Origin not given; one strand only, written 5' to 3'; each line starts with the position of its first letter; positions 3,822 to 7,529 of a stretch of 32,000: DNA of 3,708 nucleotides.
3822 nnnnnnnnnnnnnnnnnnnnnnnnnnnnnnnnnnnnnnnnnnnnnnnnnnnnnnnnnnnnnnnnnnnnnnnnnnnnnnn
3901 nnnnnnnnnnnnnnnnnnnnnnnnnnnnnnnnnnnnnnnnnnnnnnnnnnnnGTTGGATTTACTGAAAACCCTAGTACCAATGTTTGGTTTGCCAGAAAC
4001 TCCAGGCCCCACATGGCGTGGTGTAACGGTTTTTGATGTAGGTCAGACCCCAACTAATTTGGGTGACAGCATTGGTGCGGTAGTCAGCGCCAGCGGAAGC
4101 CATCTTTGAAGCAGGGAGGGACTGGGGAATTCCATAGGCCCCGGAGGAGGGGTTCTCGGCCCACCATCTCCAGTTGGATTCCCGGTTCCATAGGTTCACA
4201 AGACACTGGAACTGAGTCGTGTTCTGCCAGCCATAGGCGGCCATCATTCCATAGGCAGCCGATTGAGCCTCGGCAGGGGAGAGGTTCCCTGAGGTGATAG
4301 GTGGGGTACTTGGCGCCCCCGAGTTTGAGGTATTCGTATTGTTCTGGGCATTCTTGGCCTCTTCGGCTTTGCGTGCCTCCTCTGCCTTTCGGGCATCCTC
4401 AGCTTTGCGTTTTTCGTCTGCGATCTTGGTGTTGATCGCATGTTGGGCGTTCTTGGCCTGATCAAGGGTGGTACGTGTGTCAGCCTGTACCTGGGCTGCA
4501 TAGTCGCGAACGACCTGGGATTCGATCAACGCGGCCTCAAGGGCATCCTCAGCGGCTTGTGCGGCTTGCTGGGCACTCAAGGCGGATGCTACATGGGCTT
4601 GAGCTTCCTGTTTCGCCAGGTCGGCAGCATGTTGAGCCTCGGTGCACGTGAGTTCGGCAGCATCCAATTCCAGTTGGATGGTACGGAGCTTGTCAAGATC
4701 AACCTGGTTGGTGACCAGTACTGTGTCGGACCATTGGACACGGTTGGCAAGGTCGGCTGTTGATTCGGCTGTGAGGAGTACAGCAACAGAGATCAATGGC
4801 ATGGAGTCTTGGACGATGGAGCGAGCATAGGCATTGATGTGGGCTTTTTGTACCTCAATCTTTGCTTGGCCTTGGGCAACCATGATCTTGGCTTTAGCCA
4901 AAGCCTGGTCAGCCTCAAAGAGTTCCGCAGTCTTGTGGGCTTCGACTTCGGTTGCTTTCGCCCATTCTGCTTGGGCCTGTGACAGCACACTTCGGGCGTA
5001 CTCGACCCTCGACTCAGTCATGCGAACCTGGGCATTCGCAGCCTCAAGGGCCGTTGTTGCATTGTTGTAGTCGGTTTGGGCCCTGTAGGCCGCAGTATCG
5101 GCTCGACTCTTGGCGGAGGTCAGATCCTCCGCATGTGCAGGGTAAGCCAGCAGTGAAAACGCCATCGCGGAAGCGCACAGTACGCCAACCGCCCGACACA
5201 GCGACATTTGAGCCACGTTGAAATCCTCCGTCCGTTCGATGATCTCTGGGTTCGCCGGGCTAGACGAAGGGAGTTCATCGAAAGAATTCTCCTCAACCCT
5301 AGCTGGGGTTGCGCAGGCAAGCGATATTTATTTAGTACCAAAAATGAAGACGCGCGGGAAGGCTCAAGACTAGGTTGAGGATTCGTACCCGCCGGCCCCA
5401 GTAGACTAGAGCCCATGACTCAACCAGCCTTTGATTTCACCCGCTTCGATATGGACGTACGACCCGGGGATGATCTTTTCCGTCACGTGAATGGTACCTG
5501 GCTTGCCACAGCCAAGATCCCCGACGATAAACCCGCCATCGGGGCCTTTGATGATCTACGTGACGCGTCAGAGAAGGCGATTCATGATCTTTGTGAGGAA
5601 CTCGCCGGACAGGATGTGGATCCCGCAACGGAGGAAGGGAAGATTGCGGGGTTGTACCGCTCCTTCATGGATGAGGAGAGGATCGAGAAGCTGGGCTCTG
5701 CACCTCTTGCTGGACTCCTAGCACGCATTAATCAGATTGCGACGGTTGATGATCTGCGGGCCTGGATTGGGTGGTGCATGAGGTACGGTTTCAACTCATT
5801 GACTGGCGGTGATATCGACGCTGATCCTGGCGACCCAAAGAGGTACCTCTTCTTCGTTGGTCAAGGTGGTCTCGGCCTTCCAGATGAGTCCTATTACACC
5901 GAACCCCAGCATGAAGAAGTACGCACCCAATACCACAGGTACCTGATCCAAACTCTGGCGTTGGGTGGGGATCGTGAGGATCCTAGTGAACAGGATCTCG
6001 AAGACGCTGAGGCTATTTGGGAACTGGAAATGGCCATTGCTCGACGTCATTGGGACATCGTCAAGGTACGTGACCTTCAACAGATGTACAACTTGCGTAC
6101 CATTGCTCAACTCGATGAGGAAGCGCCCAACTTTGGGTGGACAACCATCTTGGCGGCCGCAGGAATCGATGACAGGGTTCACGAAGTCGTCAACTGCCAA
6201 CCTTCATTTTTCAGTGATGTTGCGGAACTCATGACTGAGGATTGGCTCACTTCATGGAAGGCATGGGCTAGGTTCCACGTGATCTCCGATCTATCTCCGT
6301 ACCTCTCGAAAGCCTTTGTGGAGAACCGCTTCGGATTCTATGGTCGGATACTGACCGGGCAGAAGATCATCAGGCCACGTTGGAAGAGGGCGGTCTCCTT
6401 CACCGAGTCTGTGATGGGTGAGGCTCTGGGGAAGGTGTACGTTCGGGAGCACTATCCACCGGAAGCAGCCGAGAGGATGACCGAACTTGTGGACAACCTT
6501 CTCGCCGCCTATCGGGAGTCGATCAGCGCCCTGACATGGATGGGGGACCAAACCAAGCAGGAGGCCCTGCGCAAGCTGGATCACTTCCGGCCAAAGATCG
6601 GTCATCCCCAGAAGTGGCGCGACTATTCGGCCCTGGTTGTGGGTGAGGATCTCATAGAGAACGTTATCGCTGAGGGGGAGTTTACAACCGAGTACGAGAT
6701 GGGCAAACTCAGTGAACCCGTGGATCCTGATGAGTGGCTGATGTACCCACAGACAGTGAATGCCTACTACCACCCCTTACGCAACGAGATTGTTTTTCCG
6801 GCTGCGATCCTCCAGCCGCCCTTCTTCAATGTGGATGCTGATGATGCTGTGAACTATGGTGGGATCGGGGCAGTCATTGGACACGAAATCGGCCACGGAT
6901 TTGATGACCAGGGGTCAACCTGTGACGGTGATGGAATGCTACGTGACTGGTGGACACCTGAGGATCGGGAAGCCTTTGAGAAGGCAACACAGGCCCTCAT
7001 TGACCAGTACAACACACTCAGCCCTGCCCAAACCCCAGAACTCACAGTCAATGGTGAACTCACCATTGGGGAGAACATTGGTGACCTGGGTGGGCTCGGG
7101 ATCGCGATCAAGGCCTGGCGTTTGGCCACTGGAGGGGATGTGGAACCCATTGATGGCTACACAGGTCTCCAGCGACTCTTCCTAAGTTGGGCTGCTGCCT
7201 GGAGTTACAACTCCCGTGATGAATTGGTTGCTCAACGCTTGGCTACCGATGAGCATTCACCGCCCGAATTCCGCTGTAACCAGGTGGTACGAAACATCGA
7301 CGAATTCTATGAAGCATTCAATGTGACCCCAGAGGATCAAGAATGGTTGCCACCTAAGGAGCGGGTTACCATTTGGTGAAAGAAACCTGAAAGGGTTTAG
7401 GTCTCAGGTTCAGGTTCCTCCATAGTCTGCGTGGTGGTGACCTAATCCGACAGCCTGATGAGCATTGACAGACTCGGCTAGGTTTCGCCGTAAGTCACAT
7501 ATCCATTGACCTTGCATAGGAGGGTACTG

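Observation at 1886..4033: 62-bp perfect direct repeats, duplicating a gene's 3' end, bracket an AT-richer three-gene islet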

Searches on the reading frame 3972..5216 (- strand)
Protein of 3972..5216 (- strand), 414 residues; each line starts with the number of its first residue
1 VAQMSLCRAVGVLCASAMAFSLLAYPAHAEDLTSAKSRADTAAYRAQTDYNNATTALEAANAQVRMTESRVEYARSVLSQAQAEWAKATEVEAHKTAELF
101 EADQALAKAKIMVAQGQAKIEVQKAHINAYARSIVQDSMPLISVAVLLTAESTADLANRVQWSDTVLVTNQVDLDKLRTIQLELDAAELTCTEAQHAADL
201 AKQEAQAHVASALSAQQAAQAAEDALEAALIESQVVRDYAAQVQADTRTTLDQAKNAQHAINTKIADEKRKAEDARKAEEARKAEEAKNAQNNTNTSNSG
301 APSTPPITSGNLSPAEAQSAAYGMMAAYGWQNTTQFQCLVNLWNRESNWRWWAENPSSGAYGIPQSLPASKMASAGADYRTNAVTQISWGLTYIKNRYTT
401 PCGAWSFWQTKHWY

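Call 6: search_protein_families(library=pfam, proteins=[window:3972-5216:-], max_evalue=0.01)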
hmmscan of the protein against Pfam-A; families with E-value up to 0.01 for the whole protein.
window:3972-5216:- (414 aa): 1 family
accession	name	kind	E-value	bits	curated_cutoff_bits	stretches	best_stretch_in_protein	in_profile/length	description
PF24568.1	CC_PcsB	-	0.0066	16.7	27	0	115-171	3-59/75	Peptidoglycan hydrolase PcsB, coiled-coil domain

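Call 12: search_protein_families(library=ncbifam, proteins=[window:3972-5216:-], max_evalue=0.1)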
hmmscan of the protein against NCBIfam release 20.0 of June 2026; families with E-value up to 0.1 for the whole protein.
window:3972-5216:- (414 aa): 1 family
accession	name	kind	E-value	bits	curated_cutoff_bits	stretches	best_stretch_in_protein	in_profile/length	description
NF052397.1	AggPromo_Cterm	subfamily_domain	8.7e-35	119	40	1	335-414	1-80/80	aggregation-promoting factor C-terminal-like domain-containing protein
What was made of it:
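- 3972..5216 (-): Coiled-coil cell-wall hydrolase gene, 414 aa, with an aggregation-promoting-factor / lytic-transglycosylase-like C-terminal domain. It is a native gene whose 3' end is a synteny breakpoint. NCBIfam AggPromo_Cterm at 8.7e-35 and a weak PcsB coiled-coil match (calls 6, 12).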

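Call 13: find_encoding_contigs(protein=window:3972-5216:-, flank=10000, max_places=10)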
Protein window:3972-5216:- (414 aa): no gene with exactly this product is on record in the collection.

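Call 14: find_related_loci(query=window:3972-5216:-, collection=genome_contigs, flank=10000)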
Query window:3972-5216:- (414 aa) in genome_contigs; peptide patterns used: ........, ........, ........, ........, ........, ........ (x = any residue, [..] = any of these).
74 stretches matched a pattern, but none encodes a relative of the query by tblastn (E <= 1e-3).

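Call 15: find_homologous_proteins(query=window:3972-5216:-)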
Query window:3972-5216:- (414 aa): 2604 proteins with E <= 0.001 among 8000 candidates; the best 120 are listed.
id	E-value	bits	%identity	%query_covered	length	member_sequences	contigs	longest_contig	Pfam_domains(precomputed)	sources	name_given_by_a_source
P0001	3.5e-131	456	59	96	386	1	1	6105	-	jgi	jgi:septal ring factor EnvC (AmiA/AmiB activator)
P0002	5.6e-130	452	60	99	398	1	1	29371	PF24568.2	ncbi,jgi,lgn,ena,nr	ncbi:MAG: hypothetical protein FWG15_08280 [Propionibacteriaceae bacterium]|nr:hypothetical protein 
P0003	6.6e-123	429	58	98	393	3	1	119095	-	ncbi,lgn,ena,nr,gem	ncbi:MAG: hypothetical protein FWG08_01680 [Propionibacteriaceae bacterium]|nr:hypothetical protein 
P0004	2.2e-121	424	56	95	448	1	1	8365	-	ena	-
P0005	1.1e-114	402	54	96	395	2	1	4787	-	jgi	-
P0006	1.2e-111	392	53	99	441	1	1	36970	-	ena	-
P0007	1.8e-107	378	51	100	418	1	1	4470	-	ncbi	-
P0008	2.3e-105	371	51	80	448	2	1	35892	-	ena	-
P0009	5.6e-105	370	51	99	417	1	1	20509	-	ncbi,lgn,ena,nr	ncbi:MAG: hypothetical protein FWF43_02910 [Propionibacteriaceae bacterium]|nr:hypothetical protein 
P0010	5.3e-97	343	49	44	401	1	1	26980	-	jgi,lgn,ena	-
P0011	3.8e-93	331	47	97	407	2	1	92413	-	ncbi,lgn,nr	ncbi:MAG: hypothetical protein LBN10_06820 [Propionibacteriaceae bacterium]|nr:hypothetical protein 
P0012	3.2e-91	324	66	18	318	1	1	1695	-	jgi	jgi:hypothetical protein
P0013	4.7e-85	304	73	25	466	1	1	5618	-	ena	-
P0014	3.9e-80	288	46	100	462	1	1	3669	-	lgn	-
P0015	1.5e-65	240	44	77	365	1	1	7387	-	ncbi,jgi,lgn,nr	ncbi:MAG: hypothetical protein LBE83_05780 [Propionibacteriaceae bacterium]|jgi:hypothetical protein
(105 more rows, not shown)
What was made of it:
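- The closest relatives are metagenome-assembled genomes (call 15).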

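Call 16: find_encoding_contigs(protein=P0002, flank=8000, max_places=3)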
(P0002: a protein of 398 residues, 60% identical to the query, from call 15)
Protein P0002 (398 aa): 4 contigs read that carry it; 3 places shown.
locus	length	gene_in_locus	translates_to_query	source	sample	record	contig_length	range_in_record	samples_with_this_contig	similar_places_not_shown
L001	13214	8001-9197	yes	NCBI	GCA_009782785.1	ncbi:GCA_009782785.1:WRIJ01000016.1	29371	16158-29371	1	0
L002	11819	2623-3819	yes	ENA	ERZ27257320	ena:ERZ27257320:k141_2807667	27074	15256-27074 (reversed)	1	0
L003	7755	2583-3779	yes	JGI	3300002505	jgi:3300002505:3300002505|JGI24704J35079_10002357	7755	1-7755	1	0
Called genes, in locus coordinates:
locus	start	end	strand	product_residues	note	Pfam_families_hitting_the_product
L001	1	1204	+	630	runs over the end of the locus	PF00662:Proton_antipo_N, PF00361:Proton_antipo_M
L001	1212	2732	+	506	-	PF00361:Proton_antipo_M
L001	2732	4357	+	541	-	PF00361:Proton_antipo_M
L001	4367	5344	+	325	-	PF00348:polyprenyl_synt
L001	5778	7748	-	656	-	PF05649:Peptidase_M13_N, PF01431:Peptidase_M13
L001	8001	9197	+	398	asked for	PF24568:CC_PcsB (weak)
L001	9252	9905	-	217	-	-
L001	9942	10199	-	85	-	PF06769:YoeB_toxin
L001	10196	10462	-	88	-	PF04221:RelB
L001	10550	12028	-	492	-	PF07221:GlcNAc_2-epim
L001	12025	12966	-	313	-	PF00294:PfkB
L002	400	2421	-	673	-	PF05649:Peptidase_M13_N, PF01431:Peptidase_M13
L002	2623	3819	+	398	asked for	PF24568:CC_PcsB (weak)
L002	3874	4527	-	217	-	-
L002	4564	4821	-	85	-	PF06769:YoeB_toxin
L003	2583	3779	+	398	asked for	PF24568:CC_PcsB (weak)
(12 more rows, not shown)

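Call 17: find_encoding_contigs(protein=P0003, flank=8000, max_places=3)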
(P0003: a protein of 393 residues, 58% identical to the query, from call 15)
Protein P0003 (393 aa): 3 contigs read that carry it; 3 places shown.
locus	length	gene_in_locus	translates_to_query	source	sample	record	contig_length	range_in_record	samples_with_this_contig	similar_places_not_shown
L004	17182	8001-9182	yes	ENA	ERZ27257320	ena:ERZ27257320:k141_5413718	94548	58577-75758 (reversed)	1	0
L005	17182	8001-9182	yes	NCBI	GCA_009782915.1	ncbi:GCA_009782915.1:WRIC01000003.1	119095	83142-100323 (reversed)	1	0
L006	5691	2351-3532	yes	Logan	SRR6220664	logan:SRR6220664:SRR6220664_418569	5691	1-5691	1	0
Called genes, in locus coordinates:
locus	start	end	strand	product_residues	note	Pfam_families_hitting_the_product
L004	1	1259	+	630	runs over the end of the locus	PF00662:Proton_antipo_N, PF00361:Proton_antipo_M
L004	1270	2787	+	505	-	PF00361:Proton_antipo_M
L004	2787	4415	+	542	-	PF00361:Proton_antipo_M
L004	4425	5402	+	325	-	PF00348:polyprenyl_synt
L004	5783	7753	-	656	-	PF05649:Peptidase_M13_N, PF01431:Peptidase_M13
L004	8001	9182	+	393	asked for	-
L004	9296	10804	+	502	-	PF00717:Peptidase_S24, PF00145:DNA_methylase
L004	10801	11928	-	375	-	PF20731:RE_NgoFVII_C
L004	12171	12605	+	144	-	PF16259:DUF4913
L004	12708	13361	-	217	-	-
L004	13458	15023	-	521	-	PF07221:GlcNAc_2-epim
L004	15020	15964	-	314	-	PF00294:PfkB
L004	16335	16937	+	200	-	PF00440:TetR_N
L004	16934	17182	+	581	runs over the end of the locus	PF00664:ABC_membrane, PF00005:ABC_tran, PF02463:SMC_N (faint)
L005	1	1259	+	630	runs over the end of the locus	PF00662:Proton_antipo_N, PF00361:Proton_antipo_M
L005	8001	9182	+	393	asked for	-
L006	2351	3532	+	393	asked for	-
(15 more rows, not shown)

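Call 29: list_cluster_members(proteins=[P0121, window:3972-5216:-, window:3972-5207:-, window:2666-2968:+, window:2636-2968:+, window:3062-3952:+, window:3038-3952:+, window:170-1711:+, window:5415-7379:+])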
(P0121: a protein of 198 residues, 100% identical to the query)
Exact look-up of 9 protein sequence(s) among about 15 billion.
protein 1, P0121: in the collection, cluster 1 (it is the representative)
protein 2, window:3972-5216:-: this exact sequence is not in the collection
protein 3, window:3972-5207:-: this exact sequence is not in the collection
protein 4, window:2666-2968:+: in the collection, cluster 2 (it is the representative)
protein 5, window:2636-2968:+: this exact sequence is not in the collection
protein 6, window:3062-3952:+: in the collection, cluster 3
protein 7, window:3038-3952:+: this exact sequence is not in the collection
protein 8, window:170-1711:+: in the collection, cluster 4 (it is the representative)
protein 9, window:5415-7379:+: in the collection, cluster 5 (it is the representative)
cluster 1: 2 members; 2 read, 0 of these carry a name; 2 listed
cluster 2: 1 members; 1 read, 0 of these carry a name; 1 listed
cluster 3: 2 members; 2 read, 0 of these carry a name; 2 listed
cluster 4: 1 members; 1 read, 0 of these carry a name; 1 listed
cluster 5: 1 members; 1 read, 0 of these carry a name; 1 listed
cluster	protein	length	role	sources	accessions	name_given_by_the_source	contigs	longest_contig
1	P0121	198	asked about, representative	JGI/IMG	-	-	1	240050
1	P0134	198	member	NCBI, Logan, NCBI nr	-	-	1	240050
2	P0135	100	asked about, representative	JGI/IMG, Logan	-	-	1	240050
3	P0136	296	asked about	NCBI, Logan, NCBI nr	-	-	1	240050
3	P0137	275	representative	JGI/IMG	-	-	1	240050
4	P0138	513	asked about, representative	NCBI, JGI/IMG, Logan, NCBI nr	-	-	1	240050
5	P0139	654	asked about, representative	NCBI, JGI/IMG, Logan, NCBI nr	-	-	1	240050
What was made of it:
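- On att-flanked decayed integrative element (CIME-like): The window's own contig is the only record (call 29).
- The window's proteins are found on one 240,050-bp contig only (call 29).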

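Call 56: find_related_loci(query=A3, collection=metagenome_contigs, flank=8000)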
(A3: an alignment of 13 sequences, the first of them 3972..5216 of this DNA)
Query A3 (414 aa) in metagenome_contigs; peptide patterns used: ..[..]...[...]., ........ (x = any residue, [..] = any of these).
600 stretches matched a pattern (row limit reached: there are more); 555 encode a relative of the query (tblastn E <= 1e-3); the best 80 are kept; 80 distinct loci.
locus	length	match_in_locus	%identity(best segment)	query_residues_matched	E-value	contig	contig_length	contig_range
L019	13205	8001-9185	60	5-414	3e-125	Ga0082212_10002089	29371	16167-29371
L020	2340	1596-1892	70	318-414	7e-44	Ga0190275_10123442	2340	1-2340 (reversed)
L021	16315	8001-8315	66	312-414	2e-43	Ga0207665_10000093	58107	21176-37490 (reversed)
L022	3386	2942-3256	65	312-414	2e-42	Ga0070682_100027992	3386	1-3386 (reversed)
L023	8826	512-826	65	312-414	2e-42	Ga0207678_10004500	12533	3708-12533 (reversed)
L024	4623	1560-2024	50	260-414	4e-41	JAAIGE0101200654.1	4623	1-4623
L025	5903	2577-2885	63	311-414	1e-40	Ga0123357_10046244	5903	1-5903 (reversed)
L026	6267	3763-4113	58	302-414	1e-40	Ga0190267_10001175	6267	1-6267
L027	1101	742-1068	62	305-414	6e-43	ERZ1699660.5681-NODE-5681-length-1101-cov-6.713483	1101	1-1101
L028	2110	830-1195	53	279-414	7e-41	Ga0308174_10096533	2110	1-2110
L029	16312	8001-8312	63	312-414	7e-40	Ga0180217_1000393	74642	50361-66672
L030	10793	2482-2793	63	312-414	7e-40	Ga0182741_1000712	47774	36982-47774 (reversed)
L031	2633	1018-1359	60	297-414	4e-40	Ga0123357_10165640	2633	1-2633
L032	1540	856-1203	58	298-414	1e-40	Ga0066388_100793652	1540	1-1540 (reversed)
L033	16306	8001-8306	62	312-414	2e-39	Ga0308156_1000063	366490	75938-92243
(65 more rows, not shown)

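Call 73: find_encoding_contigs(protein=P0006, flank=9000, max_places=3)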
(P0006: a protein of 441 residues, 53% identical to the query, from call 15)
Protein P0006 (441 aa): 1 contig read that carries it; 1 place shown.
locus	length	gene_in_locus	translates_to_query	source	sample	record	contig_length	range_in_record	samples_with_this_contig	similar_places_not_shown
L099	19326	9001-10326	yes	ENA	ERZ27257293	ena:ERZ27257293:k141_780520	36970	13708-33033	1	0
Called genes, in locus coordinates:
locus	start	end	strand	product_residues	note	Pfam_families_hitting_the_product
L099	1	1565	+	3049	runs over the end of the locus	-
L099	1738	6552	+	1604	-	PF00082:Peptidase_S8, PF17936:Big_6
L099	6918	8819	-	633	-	PF05649:Peptidase_M13_N, PF01431:Peptidase_M13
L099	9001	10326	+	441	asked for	-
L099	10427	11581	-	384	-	-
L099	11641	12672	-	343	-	PF12679:ABC2_membrane_2, PF12698:ABC2_membrane_3, PF01061:ABC2_membrane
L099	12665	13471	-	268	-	PF00005:ABC_tran, PF13304:AAA_21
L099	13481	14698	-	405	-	PF07221:GlcNAc_2-epim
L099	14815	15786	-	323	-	PF00294:PfkB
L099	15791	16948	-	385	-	PF02517:Rce1-like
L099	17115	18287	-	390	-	PF07690:MFS_1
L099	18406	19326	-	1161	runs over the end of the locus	PF00188:CAP, PF18998:Flg_new_2 (faint), PF09479:Flg_new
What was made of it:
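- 3972..5216 (-): The M13 peptidase neighbour is conserved and the downstream side is variable (calls 16, 17, 73).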

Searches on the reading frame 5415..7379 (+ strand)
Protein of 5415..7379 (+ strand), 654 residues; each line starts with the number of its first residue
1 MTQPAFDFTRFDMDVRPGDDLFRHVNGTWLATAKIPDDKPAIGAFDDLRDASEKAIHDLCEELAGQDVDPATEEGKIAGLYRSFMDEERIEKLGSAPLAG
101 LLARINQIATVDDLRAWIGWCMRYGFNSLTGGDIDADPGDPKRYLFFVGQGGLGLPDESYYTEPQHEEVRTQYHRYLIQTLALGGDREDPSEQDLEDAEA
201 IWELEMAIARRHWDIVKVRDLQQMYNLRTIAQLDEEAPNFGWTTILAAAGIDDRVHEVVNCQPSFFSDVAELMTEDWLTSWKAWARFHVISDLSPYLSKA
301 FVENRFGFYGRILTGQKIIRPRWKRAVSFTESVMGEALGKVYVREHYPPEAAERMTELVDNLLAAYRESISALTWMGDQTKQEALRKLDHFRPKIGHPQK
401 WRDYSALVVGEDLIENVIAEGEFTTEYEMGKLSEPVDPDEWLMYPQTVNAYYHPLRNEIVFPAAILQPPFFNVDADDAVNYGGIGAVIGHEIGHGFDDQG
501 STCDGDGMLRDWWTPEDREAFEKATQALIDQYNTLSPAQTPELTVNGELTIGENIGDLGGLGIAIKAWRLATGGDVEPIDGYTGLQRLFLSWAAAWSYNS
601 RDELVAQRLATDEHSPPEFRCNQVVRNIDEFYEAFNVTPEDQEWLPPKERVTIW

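Call 6: search_protein_families(library=pfam, proteins=[window:5415-7379:+], max_evalue=0.01)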
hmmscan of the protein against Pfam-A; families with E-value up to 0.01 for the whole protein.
window:5415-7379:+ (654 aa): 2 families
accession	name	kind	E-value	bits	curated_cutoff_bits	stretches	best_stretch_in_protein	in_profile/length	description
PF05649.18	Peptidase_M13_N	-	4.5e-113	378.9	32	1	17-398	1-381/381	Peptidase family M13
PF01431.27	Peptidase_M13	-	1.4e-68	231.1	24.5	1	449-650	1-204/205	Peptidase family M13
